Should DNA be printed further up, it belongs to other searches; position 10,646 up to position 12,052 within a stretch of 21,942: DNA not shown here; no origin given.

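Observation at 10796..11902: Radical SAM enzyme with only the first half of a SPASM domain (twitch-like) and a short N-terminal region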

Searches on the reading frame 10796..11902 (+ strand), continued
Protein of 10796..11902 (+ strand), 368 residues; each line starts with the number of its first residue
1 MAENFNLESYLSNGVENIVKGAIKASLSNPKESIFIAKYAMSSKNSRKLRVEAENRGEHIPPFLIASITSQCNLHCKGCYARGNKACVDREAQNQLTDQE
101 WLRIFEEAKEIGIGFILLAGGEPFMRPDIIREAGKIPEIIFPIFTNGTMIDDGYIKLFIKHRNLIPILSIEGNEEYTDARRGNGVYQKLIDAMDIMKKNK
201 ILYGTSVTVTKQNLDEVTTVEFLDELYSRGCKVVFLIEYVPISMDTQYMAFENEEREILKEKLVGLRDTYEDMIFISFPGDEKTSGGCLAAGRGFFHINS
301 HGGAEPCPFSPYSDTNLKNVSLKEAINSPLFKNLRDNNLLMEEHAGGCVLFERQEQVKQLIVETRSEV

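Call 27: search_protein_families(library=pfam, proteins=[P0133, P0134, P0135, P0142, P0226, P0273, P0280, L006:7572-7997:+], max_evalue=0.01)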
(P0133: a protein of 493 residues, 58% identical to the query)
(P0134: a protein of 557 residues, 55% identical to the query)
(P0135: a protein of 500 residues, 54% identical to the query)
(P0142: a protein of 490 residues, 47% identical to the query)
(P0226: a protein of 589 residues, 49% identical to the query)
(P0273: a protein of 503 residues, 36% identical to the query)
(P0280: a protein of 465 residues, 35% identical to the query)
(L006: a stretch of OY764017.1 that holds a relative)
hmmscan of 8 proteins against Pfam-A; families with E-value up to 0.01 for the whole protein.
P0133 (493 aa): 4 families
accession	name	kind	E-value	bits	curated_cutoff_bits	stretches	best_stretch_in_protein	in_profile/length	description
PF00293.34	NUDIX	-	4.1e-19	69.3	21.1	1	4-121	7-133/134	NUDIX domain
PF14815.12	NUDIX_4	-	8e-16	58.3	35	1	5-120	3-112/113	NUDIX domain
PF04055.27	Radical_SAM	-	1.8e-12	48.1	29.5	1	193-342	2-158/166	Radical SAM superfamily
PF13353.11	Fer4_12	-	0.00045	20.9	22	1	196-255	13-69/137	4Fe-4S single cluster domain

P0134 (557 aa): 3 families
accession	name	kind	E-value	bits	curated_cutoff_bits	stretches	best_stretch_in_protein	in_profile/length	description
PF04055.27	Radical_SAM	-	1.1e-12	48.9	29.5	1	67-217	2-159/166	Radical SAM superfamily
PF13353.11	Fer4_12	-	2.8e-05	24.9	22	1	69-128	12-68/137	4Fe-4S single cluster domain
PF13186.11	SPASM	-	0.0005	20.7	21.5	1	288-335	1-52/67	Iron-sulfur cluster-binding domain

P0135 (500 aa): 3 families
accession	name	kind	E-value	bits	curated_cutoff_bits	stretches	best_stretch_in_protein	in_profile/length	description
PF04055.27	Radical_SAM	-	1.3e-15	58.4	29.5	1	204-342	2-144/166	Radical SAM superfamily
PF13353.11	Fer4_12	-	5.8e-05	23.9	22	1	206-272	12-75/137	4Fe-4S single cluster domain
PF13186.11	SPASM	-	8e-05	23.3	21.5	1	425-475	1-55/67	Iron-sulfur cluster-binding domain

P0142 (490 aa): 2 families
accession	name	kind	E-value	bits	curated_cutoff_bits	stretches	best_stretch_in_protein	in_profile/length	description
PF04055.27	Radical_SAM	-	4.5e-10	40.4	29.5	1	153-325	2-151/166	Radical SAM superfamily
PF07085.17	DRTGG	-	0.0022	18.2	25.2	1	242-293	50-98/105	DRTGG domain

P0226 (589 aa): 4 families
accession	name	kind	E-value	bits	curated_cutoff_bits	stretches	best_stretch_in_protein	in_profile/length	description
PF07687.19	M20_dimer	-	5.6e-18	65.3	21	1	394-472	6-88/107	Peptidase dimerisation domain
PF01546.33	Peptidase_M20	-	6.1e-14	52.8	24.6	1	287-582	1-204/206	Peptidase family M20/M25/M40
PF04389.22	Peptidase_M28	-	3.6e-10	40.3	21.3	1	272-379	1-91/193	Peptidase family M28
PF05343.19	Peptidase_M42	-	1.6e-09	37.7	23.2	1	321-381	133-191/292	M42 glutamyl aminopeptidase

P0273 (503 aa): 3 families
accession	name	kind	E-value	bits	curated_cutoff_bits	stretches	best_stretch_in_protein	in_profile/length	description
PF04055.27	Radical_SAM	-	1.9e-20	74.2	29.5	1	109-236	3-140/166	Radical SAM superfamily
PF13186.11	SPASM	-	3.4e-06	27.7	21.5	1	324-378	1-57/67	Iron-sulfur cluster-binding domain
PF13353.11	Fer4_12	-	8.3e-06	26.6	22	1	111-173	13-78/137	4Fe-4S single cluster domain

P0280 (465 aa): 3 families
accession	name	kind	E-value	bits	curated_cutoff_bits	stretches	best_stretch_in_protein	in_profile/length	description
PF04055.27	Radical_SAM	-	2.7e-24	86.6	29.5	1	119-250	3-147/166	Radical SAM superfamily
PF13186.11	SPASM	-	1.5e-07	32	21.5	1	333-383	1-56/67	Iron-sulfur cluster-binding domain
PF13353.11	Fer4_12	-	5.3e-06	27.2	22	1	121-200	13-99/137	4Fe-4S single cluster domain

L006:7572-7997:+ (141 aa): 3 families
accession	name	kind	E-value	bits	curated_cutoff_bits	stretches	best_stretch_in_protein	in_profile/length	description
PF12724.12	Flavodoxin_5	-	5.7e-09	36.9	27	1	9-100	2-103/145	Flavodoxin domain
PF12641.12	Flavodoxin_3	-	1.4e-07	31.9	27.5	1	9-113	2-111/160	Flavodoxin domain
PF12682.12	Flavodoxin_4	-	0.00034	20.6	24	0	41-86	71-115/155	Flavodoxin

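Call 29: find_encoding_contigs(protein=P0121, flank=8000, max_places=2)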
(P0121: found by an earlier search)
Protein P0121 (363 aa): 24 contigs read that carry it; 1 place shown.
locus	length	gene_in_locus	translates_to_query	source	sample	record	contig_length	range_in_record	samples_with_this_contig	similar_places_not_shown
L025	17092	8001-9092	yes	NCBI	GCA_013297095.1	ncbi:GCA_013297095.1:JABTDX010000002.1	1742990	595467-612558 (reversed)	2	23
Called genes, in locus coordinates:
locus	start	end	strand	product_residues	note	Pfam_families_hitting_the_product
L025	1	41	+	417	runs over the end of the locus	PF00070:Pyr_redox (faint), PF00890:FAD_binding_2 (faint), PF01266:DAO (faint), PF01946:Thi4 (faint), PF07992:Pyr_redox_2, PF12831:FAD_oxidored (weak), PF13450:NAD_binding_8 (weak), PF13738:Pyr_redox_3, +1 more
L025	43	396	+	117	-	PF07892:DUF1667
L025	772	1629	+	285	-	PF02588:YitT_membrane, PF10035:DUF2179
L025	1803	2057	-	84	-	PF21699:TM1266-like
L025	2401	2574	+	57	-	PF09388:SpoOE-like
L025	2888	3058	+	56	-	-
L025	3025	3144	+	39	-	-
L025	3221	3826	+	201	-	PF22624:AASDHPPT_N, PF01648:ACPS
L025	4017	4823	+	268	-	PF23023:Anti-Pycsar_Apyc1, PF00753:Lactamase_B, PF12706:Lactamase_B_2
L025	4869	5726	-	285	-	PF00106:adh_short, PF01370:Epimerase (weak), PF08659:KR (weak), PF13561:adh_short_C2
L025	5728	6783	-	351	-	PF03786:UxuA, PF01261:AP_endonuc_2 (weak)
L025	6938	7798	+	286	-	PF02311:AraC_binding, PF00165:HTH_AraC, PF12833:HTH_18, PF00165:HTH_AraC (weak)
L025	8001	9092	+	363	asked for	PF04055:Radical_SAM, PF13353:Fer4_12 (weak), PF13186:SPASM (faint)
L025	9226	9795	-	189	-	PF07875:Coat_F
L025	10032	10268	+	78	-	PF11007:CotJA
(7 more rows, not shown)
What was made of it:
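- The C. acetobutylicum homologue (67% identical) stands alone (call 29).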

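Call 30: find_encoding_contigs(protein=P0005, flank=8000, max_places=3)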
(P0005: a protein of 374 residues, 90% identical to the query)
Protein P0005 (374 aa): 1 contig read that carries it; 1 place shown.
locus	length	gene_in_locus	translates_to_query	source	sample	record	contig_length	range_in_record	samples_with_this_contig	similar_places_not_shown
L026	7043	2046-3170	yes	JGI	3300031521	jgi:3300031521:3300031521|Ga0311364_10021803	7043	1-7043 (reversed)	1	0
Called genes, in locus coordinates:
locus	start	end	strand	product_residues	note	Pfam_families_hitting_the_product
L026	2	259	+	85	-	?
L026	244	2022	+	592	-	PF00082:Peptidase_S8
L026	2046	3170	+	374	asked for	PF13353:Fer4_12 (weak), PF04055:Radical_SAM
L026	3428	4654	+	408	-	-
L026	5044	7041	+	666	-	?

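Call 32: predict_structure(alignment_id=A1)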
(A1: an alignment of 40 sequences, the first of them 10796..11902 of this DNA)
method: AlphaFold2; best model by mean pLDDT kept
length: 368 residues; sequences in the alignment: 40
mean_pLDDT: 78.2   pTM: 0.82
mean pLDDT of the five models: 78.2, 77.8, 76.5, 74.4, 74.1
residues with pLDDT >= 90: 101; 70-90: 166; 50-70: 75; < 50: 26
segments of 3 or more residues with pLDDT < 50: 1-3, 73-79, 82-84, 285-292
pLDDT, mean of each block of 10 residues (from residue 1): 59 66 59 80 87 84 80 48 53 84 96 84 75 93 82 89 92 87 88 91 90 91 93 87 75 86 88 78 51 68 75 85 88 74 55 69 59
secondary structure, 60 per line:
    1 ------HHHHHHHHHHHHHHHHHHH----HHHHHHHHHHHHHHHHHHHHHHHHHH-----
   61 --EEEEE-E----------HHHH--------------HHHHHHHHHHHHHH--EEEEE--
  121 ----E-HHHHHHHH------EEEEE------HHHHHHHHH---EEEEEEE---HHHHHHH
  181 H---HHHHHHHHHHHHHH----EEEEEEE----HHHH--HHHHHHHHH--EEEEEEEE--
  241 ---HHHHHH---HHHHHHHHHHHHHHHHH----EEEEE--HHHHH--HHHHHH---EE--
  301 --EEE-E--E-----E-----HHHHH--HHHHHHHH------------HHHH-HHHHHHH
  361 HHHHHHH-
elements in order: H7-25 H30-55 E63-67 H80-83 H98-111 E114-118 H127-134 E141-145 H152-160 E164-170 H174-181 H185-198 E203-209 H214-217 H220-228 E231-238 H244-249 H253-269 E274-278 H281-285 H288-293 E303-305 H322-326 H329-336 H349-352 H354-367
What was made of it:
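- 10796..11902 (+): Radical SAM/twitch enzyme gene, 368 aa. AF2 model with pLDDT 78 and pTM 0.82 (call 32).
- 10796..10990 (+): Family-specific N-terminal extension (residues 1-65), predicted as a two-helix hairpin and not an RRE. Helices 7-25 and 30-55 (call 32).
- On Twitch subclass (truncated SPASM with one auxiliary cluster): The model places short strands at about 296-298 and 303-305 (call 32).
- On Radical SAM RiPP maturases (sacti-/ranthipeptide, PqqE/MftC-like): The N-terminus is predicted as two helices without strands (call 32).
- Model coordinates were not available, so convergence of C288, C307 and C348 on one site, and the absence of a fourth ligand, were not measured. pLDDT falls below 50 around residues 73-84 and 285-292, as expected for cluster sites modelled without metal (call 32).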

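Call 36: fold_search(model_id=the predicted structure, library=pdb)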
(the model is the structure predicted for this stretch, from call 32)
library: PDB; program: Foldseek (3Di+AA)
matches with E <= 10: 1693; with E <= 0.001: 107
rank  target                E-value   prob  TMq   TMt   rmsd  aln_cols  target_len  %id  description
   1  5v1q_B                5.2e-14  1.00  0.62  0.53   8.1       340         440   18  Crystal structure of Streptococcus suis SuiB (released 2017-08-30)
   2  6efn                  9.9e-14  1.00  0.60  0.58   4.3       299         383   19  Structure of a RiPP maturase, SkfB (released 2018-10-24)
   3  5v1t_A                5.0e-13  1.00  0.60  0.51   8.7       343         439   19  Crystal structure of Streptococcus suis SuiB bound to precursor peptide SuiA (released 2017-08-30)
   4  5v1s_B                5.9e-13  1.00  0.61  0.54   4.8       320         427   17  Crystal structure of Streptococcus suis SuiB bound to S-adenosylmethionine (released 2017-08-30)
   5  5v1s_A                9.4e-13  1.00  0.63  0.55   9.1       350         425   18  Crystal structure of Streptococcus suis SuiB bound to S-adenosylmethionine (released 2017-08-30)
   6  5v1q_A                2.5e-12  1.00  0.61  0.54   9.2       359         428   18  Crystal structure of Streptococcus suis SuiB (released 2017-08-30)
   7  4k39_B                1.9e-11  1.00  0.55  0.56  10.8       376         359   15  Native anSMEcpe with bound AdoMet and Cp18Cys peptide (released 2013-05-08)
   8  4k39_A                4.3e-11  1.00  0.54  0.55   5.5       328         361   16  Native anSMEcpe with bound AdoMet and Cp18Cys peptide (released 2013-05-08)
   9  4k38_A                6.4e-11  1.00  0.55  0.55  10.5       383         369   15  Native anSMEcpe with bound AdoMet and Kp18Cys peptide (released 2013-05-08)
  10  4k37_B                1.0e-10  1.00  0.54  0.54   8.5       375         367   15  Native anSMEcpe with bound AdoMet (released 2013-05-08)
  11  4k37_A                1.4e-10  1.00  0.54  0.54  10.6       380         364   16  Native anSMEcpe with bound AdoMet (released 2013-05-08)
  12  6q2q_B                1.5e-10  1.00  0.54  0.66   5.0       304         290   15  Crystal structure of mouse viperin bound to uridine triphosphate and S-adenosylhomocysteine (released 2020-01-22)
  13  6q2p_B                2.5e-10  1.00  0.52  0.64   5.2       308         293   14  Crystal structure of mouse viperin bound to cytidine triphosphate and S-adenosylhomocysteine (released 2020-01-22)
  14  9dfw_C                3.4e-10  1.00  0.53  0.66   4.1       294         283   17  X-ray crystal structure of an engineered Viperin-like enzyme from T. virens with bound CTP and SAM (released 2025-02-12)
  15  6q2p_A                4.5e-10  1.00  0.52  0.64   5.2       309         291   16  Crystal structure of mouse viperin bound to cytidine triphosphate and S-adenosylhomocysteine (released 2020-01-22)
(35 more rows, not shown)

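Call 37: search_protein_families(library=ncbifam, proteins=[P0144, P0166, P0195, P0211, P0230, P0259, P0262, P0272, P0277, P0240], max_evalue=1e-25)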
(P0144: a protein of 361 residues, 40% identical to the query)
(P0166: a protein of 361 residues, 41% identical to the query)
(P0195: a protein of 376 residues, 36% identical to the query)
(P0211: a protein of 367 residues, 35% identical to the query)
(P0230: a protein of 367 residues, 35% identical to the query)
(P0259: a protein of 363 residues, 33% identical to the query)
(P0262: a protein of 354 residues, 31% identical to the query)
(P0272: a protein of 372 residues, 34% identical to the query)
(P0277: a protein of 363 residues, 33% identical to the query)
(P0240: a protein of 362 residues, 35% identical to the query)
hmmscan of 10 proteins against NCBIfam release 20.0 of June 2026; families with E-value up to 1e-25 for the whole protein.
P0144 (361 aa): 0 families

P0166 (361 aa): 0 families

P0195 (376 aa): 0 families

P0211 (367 aa): 0 families

P0230 (367 aa): 0 families

P0259 (363 aa): 0 families

P0262 (354 aa): 0 families

P0272 (372 aa): 0 families

P0277 (363 aa): 0 families

P0240 (362 aa): 0 families
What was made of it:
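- On Curated equivalogs (ScmE, AhbD, NirJ, PapB, anSME, MoaA, MftC, SkfB, W-cofactor maturase): Ten distant family members have no hit at 1e-25 (call 37).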

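Call 38: find_related_loci(query=A1, collection=metagenome_contigs, flank=8000)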
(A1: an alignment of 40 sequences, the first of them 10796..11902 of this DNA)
Query A1 (368 aa) in metagenome_contigs; peptide patterns used: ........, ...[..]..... (x = any residue, [..] = any of these).
600 stretches matched a pattern (row limit reached: there are more); 525 encode a relative of the query (tblastn E <= 1e-3); the best 80 are kept; 80 distinct loci.
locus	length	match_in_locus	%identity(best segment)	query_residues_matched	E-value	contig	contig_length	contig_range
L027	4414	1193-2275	72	1-361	0e+0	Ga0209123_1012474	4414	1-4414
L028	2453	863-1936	66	4-361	0e+0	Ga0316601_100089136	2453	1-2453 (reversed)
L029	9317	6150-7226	61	5-363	6e-156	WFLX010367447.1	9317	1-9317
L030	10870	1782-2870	61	1-362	7e-156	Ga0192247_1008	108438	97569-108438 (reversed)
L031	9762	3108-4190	58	1-361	2e-153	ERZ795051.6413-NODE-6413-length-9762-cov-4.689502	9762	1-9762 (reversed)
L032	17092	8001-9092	58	1-364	4e-152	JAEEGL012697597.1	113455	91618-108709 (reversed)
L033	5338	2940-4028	61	1-363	2e-154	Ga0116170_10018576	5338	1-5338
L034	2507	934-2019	58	1-362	1e-160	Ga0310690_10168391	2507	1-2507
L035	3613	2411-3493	58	1-361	3e-156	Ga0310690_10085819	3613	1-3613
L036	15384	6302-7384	58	1-361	2e-150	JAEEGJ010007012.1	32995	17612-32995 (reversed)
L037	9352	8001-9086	56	1-362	1e-149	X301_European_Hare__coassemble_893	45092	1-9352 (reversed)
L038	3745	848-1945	57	1-366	9e-155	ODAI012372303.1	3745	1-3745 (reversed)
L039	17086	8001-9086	59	1-362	3e-149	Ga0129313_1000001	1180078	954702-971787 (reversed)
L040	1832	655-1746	58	2-365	2e-161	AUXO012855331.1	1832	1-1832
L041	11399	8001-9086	57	1-362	2e-148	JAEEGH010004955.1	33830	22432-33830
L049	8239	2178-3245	60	5-360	8e-147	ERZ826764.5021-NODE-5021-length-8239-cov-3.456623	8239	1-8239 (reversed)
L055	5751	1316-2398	57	1-361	7e-147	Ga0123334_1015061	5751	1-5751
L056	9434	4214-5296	58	1-361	3e-146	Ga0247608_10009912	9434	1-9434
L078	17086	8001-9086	57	1-362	4e-144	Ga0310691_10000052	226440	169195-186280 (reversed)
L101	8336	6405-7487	56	1-361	6e-142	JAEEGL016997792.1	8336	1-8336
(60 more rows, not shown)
